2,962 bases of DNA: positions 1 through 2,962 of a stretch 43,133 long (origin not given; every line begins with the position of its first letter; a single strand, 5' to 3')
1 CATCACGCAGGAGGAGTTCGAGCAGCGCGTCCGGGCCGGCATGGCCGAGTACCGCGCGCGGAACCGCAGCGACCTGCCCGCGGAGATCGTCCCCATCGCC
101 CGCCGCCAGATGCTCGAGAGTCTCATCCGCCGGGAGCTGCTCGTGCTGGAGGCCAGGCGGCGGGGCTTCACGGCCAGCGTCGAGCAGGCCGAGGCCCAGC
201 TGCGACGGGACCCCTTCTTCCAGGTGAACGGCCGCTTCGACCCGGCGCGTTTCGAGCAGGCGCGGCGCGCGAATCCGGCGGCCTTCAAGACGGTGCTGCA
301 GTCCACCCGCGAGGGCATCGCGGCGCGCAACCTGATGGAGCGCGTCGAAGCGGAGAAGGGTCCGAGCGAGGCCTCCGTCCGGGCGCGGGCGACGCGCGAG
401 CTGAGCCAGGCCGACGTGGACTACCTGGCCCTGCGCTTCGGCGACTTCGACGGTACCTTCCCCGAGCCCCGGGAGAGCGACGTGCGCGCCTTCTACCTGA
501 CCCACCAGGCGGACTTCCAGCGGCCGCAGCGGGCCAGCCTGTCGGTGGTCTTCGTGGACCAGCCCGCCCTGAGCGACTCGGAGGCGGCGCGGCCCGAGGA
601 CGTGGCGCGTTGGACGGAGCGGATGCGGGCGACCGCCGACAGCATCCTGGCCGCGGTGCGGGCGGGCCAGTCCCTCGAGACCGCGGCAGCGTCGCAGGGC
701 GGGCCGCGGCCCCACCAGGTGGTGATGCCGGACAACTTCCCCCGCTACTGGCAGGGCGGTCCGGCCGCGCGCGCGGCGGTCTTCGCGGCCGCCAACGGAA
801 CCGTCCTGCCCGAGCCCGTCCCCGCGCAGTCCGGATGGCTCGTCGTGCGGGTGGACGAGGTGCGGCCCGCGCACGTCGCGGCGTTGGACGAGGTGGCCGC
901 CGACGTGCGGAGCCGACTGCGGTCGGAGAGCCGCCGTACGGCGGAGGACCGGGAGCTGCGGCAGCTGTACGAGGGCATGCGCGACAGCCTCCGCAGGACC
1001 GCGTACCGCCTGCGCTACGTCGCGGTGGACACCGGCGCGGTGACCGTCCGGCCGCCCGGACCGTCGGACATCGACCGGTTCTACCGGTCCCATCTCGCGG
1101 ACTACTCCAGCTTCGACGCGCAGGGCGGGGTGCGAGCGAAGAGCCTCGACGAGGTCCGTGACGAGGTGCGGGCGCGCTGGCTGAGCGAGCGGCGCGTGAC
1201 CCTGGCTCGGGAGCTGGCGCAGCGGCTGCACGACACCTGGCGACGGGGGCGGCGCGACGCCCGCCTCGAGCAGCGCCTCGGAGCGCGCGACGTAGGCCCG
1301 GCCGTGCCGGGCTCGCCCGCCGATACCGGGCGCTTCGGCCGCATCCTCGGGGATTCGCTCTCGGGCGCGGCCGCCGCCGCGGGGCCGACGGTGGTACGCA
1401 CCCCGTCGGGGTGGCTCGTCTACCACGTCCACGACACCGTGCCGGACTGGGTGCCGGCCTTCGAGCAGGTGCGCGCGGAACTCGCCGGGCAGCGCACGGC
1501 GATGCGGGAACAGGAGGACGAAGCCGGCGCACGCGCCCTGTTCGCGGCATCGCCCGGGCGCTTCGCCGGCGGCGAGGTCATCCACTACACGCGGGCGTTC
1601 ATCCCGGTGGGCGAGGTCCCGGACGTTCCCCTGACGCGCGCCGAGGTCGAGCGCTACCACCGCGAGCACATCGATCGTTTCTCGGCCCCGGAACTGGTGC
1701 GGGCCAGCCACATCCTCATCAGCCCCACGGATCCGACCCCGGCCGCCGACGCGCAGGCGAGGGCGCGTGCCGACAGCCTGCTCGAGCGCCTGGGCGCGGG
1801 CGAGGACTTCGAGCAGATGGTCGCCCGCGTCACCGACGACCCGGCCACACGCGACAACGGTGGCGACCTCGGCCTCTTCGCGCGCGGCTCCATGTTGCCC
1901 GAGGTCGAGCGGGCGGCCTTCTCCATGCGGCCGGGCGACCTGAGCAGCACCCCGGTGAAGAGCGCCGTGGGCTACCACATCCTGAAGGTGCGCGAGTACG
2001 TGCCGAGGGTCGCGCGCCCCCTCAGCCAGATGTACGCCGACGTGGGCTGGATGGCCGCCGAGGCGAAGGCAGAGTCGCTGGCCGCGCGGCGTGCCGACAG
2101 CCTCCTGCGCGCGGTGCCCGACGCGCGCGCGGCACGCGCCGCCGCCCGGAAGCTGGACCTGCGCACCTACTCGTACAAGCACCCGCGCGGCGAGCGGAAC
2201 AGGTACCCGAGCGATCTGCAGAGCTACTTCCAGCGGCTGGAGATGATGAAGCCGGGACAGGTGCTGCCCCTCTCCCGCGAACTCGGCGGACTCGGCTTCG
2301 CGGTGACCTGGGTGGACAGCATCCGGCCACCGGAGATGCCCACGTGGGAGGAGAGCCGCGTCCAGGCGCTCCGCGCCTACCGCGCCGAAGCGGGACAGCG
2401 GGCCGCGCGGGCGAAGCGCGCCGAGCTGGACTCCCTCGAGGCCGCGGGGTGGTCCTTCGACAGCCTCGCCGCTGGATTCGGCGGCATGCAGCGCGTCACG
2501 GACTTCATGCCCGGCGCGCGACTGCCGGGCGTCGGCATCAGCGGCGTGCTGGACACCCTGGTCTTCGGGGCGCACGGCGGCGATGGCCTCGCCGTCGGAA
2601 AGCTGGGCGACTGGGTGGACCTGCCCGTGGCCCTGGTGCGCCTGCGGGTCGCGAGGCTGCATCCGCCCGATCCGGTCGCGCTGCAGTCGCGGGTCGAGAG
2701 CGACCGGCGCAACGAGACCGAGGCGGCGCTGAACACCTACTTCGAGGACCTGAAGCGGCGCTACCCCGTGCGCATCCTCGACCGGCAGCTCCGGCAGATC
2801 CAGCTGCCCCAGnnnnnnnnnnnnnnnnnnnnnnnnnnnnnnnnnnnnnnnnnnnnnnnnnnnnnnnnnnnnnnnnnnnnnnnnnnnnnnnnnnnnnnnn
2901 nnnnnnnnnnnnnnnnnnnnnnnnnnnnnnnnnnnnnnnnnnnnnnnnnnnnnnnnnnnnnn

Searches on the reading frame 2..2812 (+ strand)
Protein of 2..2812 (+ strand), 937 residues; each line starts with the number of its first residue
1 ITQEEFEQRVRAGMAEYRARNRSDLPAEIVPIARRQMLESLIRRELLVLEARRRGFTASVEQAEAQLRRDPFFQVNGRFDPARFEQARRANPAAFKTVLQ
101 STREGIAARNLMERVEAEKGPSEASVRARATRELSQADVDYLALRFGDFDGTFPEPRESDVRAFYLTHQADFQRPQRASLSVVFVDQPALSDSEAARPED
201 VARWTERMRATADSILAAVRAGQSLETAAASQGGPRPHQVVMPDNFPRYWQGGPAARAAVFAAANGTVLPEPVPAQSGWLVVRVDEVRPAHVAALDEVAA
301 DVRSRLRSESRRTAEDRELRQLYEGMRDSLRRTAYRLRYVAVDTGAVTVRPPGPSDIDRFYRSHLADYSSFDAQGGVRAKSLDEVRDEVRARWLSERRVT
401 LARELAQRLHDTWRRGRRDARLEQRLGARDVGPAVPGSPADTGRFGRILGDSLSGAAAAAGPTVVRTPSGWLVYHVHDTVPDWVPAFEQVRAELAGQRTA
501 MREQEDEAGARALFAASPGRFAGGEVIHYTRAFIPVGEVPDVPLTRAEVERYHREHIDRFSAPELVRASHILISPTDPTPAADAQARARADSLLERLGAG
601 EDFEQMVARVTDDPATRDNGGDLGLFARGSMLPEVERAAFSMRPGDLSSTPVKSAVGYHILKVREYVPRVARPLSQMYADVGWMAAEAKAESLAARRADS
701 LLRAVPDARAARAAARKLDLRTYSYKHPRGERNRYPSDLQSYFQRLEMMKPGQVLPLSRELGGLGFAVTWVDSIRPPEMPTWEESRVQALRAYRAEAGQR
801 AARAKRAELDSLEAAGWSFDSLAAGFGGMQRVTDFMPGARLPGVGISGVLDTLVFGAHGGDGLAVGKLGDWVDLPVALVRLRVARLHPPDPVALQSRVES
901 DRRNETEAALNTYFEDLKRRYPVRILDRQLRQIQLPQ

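Call 66: search_protein_families(library=pfam, proteins=[window:2-2812:+], max_evalue=0.00001)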
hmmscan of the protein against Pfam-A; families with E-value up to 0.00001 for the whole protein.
window:2-2812:+ (937 aa): 5 families
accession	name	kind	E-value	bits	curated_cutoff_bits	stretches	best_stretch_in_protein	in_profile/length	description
PF13145.12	Rotamase_2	-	4.4e-39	134.5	27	2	157-298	2-119/121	PPIC-type PPIASE domain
PF00639.27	Rotamase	-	8e-27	94.5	21.7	1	570-664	1-96/97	PPIC-type PPIASE domain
PF13616.12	Rotamase_3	-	2e-26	93.3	22.5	1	561-665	11-114/116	PPIC-type PPIASE domain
PF13624.11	SurA_N_3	-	6.4e-15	55.8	27.2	1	1-111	49-161/162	SurA-like N-terminal domain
PF13623.11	SurA_N_2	-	7.1e-10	39.4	28.5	1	1-87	51-144/145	SurA-like N-terminal domain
